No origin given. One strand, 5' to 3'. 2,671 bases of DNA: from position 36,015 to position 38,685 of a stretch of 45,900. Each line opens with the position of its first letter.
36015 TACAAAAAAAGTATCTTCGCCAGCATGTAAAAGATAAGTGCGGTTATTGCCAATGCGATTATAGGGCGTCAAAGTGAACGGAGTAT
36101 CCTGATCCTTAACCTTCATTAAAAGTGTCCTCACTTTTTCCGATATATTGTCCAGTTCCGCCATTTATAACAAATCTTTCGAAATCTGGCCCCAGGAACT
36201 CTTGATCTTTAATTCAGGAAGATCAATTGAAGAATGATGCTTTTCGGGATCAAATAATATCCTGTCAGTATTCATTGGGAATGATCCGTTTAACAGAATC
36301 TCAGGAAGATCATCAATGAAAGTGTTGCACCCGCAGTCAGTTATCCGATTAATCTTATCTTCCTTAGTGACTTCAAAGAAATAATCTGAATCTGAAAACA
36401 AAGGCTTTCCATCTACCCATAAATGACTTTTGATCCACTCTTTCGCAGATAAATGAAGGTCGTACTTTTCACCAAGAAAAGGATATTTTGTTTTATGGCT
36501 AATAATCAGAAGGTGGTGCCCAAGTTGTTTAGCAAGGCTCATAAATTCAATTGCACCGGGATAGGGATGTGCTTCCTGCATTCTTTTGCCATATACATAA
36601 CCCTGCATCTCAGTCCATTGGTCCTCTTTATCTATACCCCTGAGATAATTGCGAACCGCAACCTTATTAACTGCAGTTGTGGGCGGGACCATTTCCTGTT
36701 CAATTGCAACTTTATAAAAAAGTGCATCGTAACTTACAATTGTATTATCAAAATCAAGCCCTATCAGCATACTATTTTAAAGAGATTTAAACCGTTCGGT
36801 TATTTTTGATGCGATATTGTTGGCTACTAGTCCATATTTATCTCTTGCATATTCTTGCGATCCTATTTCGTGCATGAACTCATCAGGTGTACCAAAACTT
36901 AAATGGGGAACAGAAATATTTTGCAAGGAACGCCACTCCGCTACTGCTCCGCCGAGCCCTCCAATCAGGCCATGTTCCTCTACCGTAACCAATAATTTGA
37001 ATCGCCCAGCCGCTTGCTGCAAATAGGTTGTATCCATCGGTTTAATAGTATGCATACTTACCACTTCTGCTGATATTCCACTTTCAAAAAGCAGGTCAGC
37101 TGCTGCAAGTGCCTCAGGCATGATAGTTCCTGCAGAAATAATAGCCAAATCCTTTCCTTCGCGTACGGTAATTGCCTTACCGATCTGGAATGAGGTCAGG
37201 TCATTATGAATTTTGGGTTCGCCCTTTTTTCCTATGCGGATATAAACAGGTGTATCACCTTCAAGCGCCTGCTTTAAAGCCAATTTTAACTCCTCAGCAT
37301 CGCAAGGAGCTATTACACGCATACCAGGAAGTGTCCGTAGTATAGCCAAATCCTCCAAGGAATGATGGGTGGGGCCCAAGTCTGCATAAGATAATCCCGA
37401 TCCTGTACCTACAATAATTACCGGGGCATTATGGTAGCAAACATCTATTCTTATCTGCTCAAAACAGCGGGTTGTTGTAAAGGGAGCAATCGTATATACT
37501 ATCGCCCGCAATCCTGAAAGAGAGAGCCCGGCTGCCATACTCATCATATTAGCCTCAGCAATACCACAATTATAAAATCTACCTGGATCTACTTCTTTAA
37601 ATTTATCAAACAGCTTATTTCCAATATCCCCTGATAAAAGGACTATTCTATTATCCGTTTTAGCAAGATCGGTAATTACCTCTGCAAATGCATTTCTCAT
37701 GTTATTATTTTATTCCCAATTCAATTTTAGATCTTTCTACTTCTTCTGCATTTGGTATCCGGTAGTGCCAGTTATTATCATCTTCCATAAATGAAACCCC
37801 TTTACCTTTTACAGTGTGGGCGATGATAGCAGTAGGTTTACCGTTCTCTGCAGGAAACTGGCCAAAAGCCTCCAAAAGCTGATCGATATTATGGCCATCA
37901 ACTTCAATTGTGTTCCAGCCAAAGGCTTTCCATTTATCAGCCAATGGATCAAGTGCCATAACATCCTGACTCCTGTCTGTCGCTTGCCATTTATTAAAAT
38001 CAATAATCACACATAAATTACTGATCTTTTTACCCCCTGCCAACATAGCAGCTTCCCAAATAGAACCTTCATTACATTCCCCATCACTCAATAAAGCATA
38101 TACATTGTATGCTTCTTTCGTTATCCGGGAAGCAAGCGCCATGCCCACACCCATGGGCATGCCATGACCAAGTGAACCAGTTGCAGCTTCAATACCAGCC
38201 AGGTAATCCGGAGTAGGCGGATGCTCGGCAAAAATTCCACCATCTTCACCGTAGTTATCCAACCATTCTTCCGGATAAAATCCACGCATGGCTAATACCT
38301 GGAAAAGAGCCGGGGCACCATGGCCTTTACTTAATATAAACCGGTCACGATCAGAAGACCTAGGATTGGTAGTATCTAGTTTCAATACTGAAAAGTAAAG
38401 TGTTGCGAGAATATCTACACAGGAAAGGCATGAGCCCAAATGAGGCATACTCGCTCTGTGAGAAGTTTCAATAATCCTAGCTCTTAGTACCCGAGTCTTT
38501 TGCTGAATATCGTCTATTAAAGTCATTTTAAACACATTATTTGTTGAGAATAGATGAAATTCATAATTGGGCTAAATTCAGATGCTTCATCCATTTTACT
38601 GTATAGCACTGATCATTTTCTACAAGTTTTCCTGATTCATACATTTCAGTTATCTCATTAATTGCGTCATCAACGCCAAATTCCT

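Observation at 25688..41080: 15-kb sugar-nucleotide tailoring block that matches no characterised pathway I can name: a candidate route to a C-/O-methylated deoxy higher-carbon or branched sugar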

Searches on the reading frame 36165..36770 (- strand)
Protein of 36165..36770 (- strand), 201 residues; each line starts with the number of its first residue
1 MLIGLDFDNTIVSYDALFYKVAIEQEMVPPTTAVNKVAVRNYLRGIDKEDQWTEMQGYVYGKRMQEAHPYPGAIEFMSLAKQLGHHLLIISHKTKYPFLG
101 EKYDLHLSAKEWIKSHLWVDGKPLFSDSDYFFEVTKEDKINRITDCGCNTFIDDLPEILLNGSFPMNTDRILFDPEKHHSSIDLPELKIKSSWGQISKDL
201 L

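Call 4: search_protein_families(library=pfam, proteins=[window:36165-36770:-])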
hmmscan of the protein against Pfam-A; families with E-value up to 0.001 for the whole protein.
window:36165-36770:- (201 aa): 0 families

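Call 7: search_protein_families(library=ncbifam, proteins=[window:36165-36770:-], max_evalue=0.00001)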
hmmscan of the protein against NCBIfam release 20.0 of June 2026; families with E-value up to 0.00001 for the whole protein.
window:36165-36770:- (201 aa): 0 families

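Call 71: search_solved_structures(query=A2, max_evalue=1)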
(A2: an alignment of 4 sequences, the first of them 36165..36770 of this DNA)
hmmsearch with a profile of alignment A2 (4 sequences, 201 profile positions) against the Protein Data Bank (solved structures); distinct sequences matched with E-value up to 1: 0.

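Call 93: predict_structure(alignment_id=A4)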
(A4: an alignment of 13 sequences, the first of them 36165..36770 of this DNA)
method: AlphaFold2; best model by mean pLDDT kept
length: 201 residues; sequences in the alignment: 13
mean_pLDDT: 95.6   pTM: 0.90
mean pLDDT of the five models: 95.6, 94.5, 93.7, 93.6, 92.5
residues with pLDDT >= 90: 189; 70-90: 12; 50-70: 0; < 50: 0
segments of 3 or more residues with pLDDT < 50: none
pLDDT, mean of each block of 10 residues (from residue 1): 97 96 97 94 97 97 96 97 97 95 97 96 95 97 98 97 96 91 89 95 87
secondary structure, 60 per line:
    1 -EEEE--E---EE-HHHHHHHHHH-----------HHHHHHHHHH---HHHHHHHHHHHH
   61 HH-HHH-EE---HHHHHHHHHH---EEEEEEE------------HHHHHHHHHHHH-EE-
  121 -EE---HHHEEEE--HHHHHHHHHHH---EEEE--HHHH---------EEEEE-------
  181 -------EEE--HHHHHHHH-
elements in order: E2-5 H15-24 H36-45 H49-62 H73-82 E86-92 H105-116 E130-133 H136-146 E150-153 H156-159 E169-173 E188-190 H193-200

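Call 97: fold_search(model_id=the predicted structure, library=pdb)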
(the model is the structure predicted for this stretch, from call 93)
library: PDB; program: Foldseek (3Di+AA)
matches with E <= 10: 937; with E <= 0.001: 113
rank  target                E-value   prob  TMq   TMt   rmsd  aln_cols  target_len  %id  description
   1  4mum                  2.1e-07  1.00  0.69  0.70   3.9       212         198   15  Crystal structure of mitochondrial 5'(3')-deoxy ribonucleotidase alternative spliced variant (released 2014-02-26)
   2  6g2l                  5.3e-07  1.00  0.66  0.67   4.2       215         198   16  Crystal structure of human mitochondrial 5'(3')-deoxyribonucleotidase in complex with the inhibitor PB-PMTMU (released 2018-07-11)
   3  4mwo                  6.5e-07  1.00  0.65  0.68   4.3       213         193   15  Crystal structure of human mitochondrial 5'(3')-deoxyribonucleotidase in complex with the inhibitor CPB-T (released 2014-09-10)
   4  2i7d_B                6.9e-07  1.00  0.69  0.72   3.7       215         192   17  Structure of Human cytosolic deoxyribonucleotidase in complex with deoxyuridine, AlF4 and Mg2+ (released 2007-10-30)
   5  1q92                  6.9e-07  1.00  0.68  0.69   4.0       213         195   16  Crystal structure of human mitochondrial deoxyribonucleotidase in complex with the inhibitor PMcP-U (released 2004-04-20)
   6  6g2m                  6.9e-07  1.00  0.66  0.68   4.3       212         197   15  Crystal structure of human mitochondrial 5'(3')-deoxyribonucleotidase in complex with the inhibitor PB-PAU (released 2018-07-11)
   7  3bwv_B                6.9e-07  1.00  0.57  0.66   5.6       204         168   13  Crystal structure of deoxyribonucleotidase-like protein (NP_764060.1) from Staphylococcus epidermidis ATCC 12228 at 1. (released 2008-01-22)
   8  3bwv_A                1.1e-06  1.00  0.59  0.70   5.1       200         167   14  Crystal structure of deoxyribonucleotidase-like protein (NP_764060.1) from Staphylococcus epidermidis ATCC 12228 at 1. (released 2008-01-22)
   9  4l6a                  1.2e-06  1.00  0.69  0.69   3.9       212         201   15  Structure of human mitochondrial 5'(3')-deoxyribonucleotidase (released 2014-02-12)
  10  1z4i                  1.4e-06  1.00  0.69  0.71   3.9       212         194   15  Structure of the D41N variant of the human mitochondrial deoxyribonucleotidase in complex with deoxyribouridine 5'-monop (released 2005-07-26)
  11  3u13                  2.6e-06  1.00  0.64  0.66   5.0       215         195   17  Crystal Structure of de Novo design of cystein esterase ECH13 at the resolution 1.6A, Northeast Structural Genomics Cons (released 2011-11-23)
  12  1mh9                  2.7e-06  1.00  0.70  0.72   3.9       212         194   16  Crystal Structure Analysis of deoxyribonucleotidase (released 2002-10-30)
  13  1x42                  4.3e-06  1.00  0.55  0.49   8.6       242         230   14  Crystal structure of a haloacid dehalogenase family protein (PH0459) from Pyrococcus horikoshii OT3 (released 2005-11-12)
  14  3i76_C                4.9e-06  1.00  0.61  0.55   6.1       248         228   14  The crystal structure of the orthorhombic form of the putative HAD-hydrolase YfnB from Bacillus subtilis bound to magn (released 2009-07-21)
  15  2i7d_A                6.0e-06  1.00  0.70  0.72   3.8       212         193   15  Structure of Human cytosolic deoxyribonucleotidase in complex with deoxyuridine, AlF4 and Mg2+ (released 2007-10-30)
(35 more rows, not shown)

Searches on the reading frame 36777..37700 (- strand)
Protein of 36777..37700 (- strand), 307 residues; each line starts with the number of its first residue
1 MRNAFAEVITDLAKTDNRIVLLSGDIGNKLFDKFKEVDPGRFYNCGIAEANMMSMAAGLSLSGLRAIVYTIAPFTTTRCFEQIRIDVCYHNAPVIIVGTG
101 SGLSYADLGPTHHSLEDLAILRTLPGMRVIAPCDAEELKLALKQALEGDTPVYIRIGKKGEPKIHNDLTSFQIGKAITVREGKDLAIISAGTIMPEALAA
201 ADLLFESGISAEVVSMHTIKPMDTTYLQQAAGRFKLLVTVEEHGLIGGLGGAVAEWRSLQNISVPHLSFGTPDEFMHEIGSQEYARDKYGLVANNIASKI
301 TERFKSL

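Call 4: search_protein_families(library=pfam, proteins=[window:36777-37700:-])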
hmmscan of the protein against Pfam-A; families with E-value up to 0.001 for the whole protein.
window:36777-37700:- (307 aa): 3 families
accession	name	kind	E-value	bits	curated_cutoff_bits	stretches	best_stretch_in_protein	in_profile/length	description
PF02779.29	Transket_pyr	-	3.8e-38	131.3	27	1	1-158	5-169/174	Transketolase, pyrimidine binding domain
PF02780.25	Transketolase_C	-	7.9e-26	90.8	25.9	1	174-296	1-124/124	Transketolase, C-terminal domain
PF22613.1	Transketolase_C_1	-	5e-06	27.2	27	1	181-222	10-51/113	Transketolase-like TK C-terminal domain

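Call 7: search_protein_families(library=ncbifam, proteins=[window:36777-37700:-], max_evalue=0.00001)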
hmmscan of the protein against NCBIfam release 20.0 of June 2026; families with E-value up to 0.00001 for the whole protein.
window:36777-37700:- (307 aa): 9 families
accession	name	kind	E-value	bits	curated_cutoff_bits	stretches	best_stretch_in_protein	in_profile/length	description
NF004559.0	PRK05899.2-5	equivalog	2.1e-61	208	488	1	2-303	321-623/627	transketolase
TIGR00204.1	dxs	equivalog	4.3e-50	170.9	465.95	1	3-302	314-613/616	1-deoxy-D-xylulose-5-phosphate synthase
NF003933.0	PRK05444.2-2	equivalog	2.9e-41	141.7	395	1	10-304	304-605/606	1-deoxy-D-xylulose-5-phosphate synthase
NF008968.0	PRK12315.1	subfamily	3.8e-38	131.1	510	1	3-302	283-579/582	1-deoxy-D-xylulose-5-phosphate synthase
NF004556.0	PRK05899.2-2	equivalog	1.3e-32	112.9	575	1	2-303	325-637/639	transketolase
NF006667.0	PRK09212.1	subfamily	4.8e-22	78.3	321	1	35-255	46-274/327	pyruvate dehydrogenase complex E1 component subunit beta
NF008854.0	PRK11892.1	equivalog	1.7e-20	73.1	454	1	38-254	187-412/464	pyruvate dehydrogenase complex E1 component subunit beta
TIGR00232.1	tktlase_bact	equivalog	1.2e-19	70.2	682.25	1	2-235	352-590/654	transketolase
NF004558.0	PRK05899.2-4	equivalog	1.3e-15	56.8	788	1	32-300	383-646/651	transketolase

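Call 42: search_solved_structures(query=window:36777-37700:-, max_evalue=1e-20, show_alignments=3)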
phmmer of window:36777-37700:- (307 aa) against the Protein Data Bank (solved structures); distinct sequences matched with E-value up to 1e-20: 17.
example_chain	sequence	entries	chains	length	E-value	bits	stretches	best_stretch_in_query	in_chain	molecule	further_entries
6yaj_AAA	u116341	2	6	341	8.7e-61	208.8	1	2-300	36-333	C-terminal chain of split transketolase from Carboxydothermus hydrogenoformans | C-terminal component of the split chain transketolase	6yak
8a8y_A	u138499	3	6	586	2.3e-38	135.2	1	5-301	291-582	1-deoxy-D-xylulose-5-phosphate synthase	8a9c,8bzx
8a29_A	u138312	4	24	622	1.4e-37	132.7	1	4-302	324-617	1-deoxy-D-xylulose-5-phosphate synthase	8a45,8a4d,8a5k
6xxg_AAA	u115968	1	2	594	2.1e-36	128.8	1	4-291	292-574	1-deoxy-D-xylulose-5-phosphate synthase,1-deoxy-D-xylulose-5-phosphate synthase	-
2o1x_A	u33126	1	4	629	2.5e-36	128.6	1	4-291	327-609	1-deoxy-D-xylulose-5-phosphate synthase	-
6ouv_A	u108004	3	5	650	2.8e-36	128.4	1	4-291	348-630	1-deoxy-D-xylulose-5-phosphate synthase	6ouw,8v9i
4kxu_A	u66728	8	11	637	3.5e-36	128.1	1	2-268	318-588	Transketolase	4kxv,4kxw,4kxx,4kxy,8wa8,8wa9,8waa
6ha3_A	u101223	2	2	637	3.5e-36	128.1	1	2-268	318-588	Transketolase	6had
3ooy_A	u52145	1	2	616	3.5e-36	128.1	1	2-268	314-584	Transketolase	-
3mos_A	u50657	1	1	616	3.5e-36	128.1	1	2-268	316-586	Transketolase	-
6rjb_A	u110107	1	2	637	3.8e-36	128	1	2-268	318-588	Transketolase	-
9hn8_A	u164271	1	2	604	8.9e-36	126.8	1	29-301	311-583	1-deoxy-D-xylulose-5-phosphate synthase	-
8ogh_A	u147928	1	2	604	1.4e-35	126.1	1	29-301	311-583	1-deoxy-D-xylulose-5-phosphate synthase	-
7a9h_AAA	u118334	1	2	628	1.6e-35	125.9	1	29-301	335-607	1-deoxy-D-xylulose-5-phosphate synthase,1-deoxy-D-xylulose-5-phosphate synthase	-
2o1s_A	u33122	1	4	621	1.8e-35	125.8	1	5-300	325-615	1-deoxy-D-xylulose-5-phosphate synthase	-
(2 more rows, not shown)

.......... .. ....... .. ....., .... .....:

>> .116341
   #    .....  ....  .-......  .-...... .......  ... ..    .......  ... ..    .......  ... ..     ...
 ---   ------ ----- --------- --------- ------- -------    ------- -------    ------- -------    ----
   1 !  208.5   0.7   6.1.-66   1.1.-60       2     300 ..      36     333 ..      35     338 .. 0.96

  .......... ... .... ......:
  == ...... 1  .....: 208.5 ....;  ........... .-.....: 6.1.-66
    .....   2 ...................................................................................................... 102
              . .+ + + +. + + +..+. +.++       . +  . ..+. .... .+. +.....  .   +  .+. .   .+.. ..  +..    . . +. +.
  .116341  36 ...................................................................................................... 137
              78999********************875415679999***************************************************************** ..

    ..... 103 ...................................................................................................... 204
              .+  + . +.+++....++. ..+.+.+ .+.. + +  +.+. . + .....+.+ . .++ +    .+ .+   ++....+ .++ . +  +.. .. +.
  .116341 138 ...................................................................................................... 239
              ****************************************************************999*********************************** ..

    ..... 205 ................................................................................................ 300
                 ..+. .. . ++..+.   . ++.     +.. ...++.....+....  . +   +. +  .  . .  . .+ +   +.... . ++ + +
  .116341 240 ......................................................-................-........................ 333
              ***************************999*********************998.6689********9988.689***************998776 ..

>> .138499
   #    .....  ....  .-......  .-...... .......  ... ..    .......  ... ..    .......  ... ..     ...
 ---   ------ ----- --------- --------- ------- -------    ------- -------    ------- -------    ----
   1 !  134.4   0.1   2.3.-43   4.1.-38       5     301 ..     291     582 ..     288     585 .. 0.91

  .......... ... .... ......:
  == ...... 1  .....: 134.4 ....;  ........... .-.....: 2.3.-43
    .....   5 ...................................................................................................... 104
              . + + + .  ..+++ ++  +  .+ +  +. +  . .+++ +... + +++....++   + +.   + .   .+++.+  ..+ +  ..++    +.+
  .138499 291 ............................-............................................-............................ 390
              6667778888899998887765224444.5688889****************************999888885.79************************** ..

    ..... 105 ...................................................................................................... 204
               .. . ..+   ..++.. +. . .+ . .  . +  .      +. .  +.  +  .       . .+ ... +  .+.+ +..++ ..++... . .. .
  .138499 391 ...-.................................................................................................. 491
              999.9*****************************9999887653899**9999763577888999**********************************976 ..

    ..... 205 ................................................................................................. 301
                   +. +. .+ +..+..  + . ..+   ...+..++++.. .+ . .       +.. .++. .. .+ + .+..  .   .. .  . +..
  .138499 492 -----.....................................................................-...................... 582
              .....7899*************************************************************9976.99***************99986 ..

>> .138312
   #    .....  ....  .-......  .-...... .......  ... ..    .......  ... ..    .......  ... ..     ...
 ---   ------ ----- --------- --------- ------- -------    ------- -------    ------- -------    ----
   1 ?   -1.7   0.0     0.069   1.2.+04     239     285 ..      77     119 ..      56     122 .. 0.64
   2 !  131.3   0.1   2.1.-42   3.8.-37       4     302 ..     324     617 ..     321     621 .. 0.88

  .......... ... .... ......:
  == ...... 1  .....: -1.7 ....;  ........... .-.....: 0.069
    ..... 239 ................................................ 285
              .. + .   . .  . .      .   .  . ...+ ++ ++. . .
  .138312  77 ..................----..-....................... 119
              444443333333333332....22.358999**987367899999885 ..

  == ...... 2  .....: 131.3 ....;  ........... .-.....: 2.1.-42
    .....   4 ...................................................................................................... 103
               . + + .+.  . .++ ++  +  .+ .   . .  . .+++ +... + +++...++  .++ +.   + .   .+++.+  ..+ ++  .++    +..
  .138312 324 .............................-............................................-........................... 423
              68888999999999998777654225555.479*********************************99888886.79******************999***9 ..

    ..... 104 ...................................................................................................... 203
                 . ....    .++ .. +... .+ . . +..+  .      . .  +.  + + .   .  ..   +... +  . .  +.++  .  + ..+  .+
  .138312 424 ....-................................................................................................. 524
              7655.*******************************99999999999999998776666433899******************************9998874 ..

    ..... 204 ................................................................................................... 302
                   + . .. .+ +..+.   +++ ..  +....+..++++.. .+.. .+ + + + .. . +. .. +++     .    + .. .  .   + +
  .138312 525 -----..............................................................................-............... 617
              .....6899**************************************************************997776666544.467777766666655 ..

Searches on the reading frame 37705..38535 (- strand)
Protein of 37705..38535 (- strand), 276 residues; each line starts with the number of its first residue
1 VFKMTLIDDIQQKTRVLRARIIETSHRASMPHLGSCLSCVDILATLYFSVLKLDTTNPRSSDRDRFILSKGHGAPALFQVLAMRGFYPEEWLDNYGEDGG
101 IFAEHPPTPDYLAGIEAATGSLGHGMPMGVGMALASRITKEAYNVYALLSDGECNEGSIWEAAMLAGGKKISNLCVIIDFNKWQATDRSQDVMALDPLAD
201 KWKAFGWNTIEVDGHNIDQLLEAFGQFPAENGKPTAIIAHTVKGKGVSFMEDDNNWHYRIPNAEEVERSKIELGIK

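Call 4: search_protein_families(library=pfam, proteins=[window:37705-38535:-])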
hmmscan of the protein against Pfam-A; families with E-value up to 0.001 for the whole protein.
window:37705-38535:- (276 aa): 3 families
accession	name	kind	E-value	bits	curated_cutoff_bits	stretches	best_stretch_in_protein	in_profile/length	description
PF00456.26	Transketolase_N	-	2.6e-38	132.3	22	1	15-275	7-277/334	Transketolase, thiamine diphosphate binding domain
PF00676.26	E1_dh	-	9.8e-08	31.7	22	1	118-262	99-243/300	Dehydrogenase E1 component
PF13292.11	DXP_synthase_N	-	1.4e-07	31.5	21.2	1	8-184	16-174/274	1-deoxy-D-xylulose-5-phosphate synthase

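Call 7: search_protein_families(library=ncbifam, proteins=[window:37705-38535:-], max_evalue=0.00001)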
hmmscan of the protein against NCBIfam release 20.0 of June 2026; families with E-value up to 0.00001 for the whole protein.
window:37705-38535:- (276 aa): 11 families
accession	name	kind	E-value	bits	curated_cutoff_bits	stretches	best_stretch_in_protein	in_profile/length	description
NF004559.0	PRK05899.2-5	equivalog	7.4e-82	275.5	488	1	6-274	14-280/627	transketolase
NF004556.0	PRK05899.2-2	equivalog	3.3e-65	220.6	575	1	8-275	15-278/639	transketolase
TIGR00232.1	tktlase_bact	equivalog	1.4e-45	155.9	682.25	1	17-275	7-275/654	transketolase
NF004558.0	PRK05899.2-4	equivalog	4.3e-39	134.4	788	1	17-273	10-270/651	transketolase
TIGR03182.1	PDH_E1_alph_y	equivalog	2.8e-11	42.9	393.85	1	120-261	110-250/315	pyruvate dehydrogenase (acetyl-transferring) E1 component subunit alpha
TIGR00759.1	aceE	equivalog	7.6e-10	37.4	859.9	0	22-210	87-287/885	pyruvate dehydrogenase (acetyl-transferring), homodimeric type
TIGR00204.1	dxs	equivalog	1.4e-09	37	465.95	0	4-182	12-172/616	1-deoxy-D-xylulose-5-phosphate synthase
TIGR03181.1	PDH_E1_alph_x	equivalog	1.1e-08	34.3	411.35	1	122-223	124-224/341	pyruvate dehydrogenase (acetyl-transferring) E1 component subunit alpha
NF008968.0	PRK12315.1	subfamily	1.8e-08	33.1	510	1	128-269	122-272/582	1-deoxy-D-xylulose-5-phosphate synthase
NF003933.0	PRK05444.2-2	equivalog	3.3e-07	29.2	395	1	8-263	23-269/606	1-deoxy-D-xylulose-5-phosphate synthase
TIGR03186.1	AKGDH_not_PDH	exception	2.4e-06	26.1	1408.3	0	194-250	340-396/889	alpha-ketoglutarate dehydrogenase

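Call 32: search_solved_structures(query=window:37705-38535:-, max_evalue=1e-15)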
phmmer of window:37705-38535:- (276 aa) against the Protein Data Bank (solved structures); distinct sequences matched with E-value up to 1e-15: 41.
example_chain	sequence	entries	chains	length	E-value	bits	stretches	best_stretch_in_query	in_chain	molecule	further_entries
6yak_AAA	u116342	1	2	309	1.7e-69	237.5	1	15-273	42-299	N-terminal component of the split chain transketolase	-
3ooy_A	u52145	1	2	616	1.4e-50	175.5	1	13-259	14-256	Transketolase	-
3mos_A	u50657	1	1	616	1.8e-50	175.1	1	15-259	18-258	Transketolase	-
4kxu_A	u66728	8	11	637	2e-50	175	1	15-259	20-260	Transketolase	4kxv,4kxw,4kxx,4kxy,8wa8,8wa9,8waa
6rjb_A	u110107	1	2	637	2e-50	175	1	15-259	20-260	Transketolase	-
6ha3_A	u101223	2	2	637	5.1e-50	173.6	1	15-259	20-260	Transketolase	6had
8r3o_A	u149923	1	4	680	1.6e-30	109.7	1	14-273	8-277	Transketolase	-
3hyl_A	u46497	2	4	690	8.7e-29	104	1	14-247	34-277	Transketolase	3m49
8cip_A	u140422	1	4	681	4.6e-28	101.6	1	16-257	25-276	Transketolase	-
5vrb_A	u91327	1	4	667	1.2e-27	100.3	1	12-274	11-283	Transketolase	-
2r5n_A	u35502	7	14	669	5.2e-27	98.2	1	14-250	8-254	Transketolase 1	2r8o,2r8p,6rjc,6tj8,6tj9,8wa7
5hht_A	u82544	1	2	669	5.2e-27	98.2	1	14-250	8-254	Transketolase 1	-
4xeu_A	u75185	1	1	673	5.8e-27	98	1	12-274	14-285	Transketolase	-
8r3p_A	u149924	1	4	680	8.4e-27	97.5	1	13-247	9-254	Transketolase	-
3uk1_A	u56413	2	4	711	4.2e-26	95.2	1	15-274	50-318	Transketolase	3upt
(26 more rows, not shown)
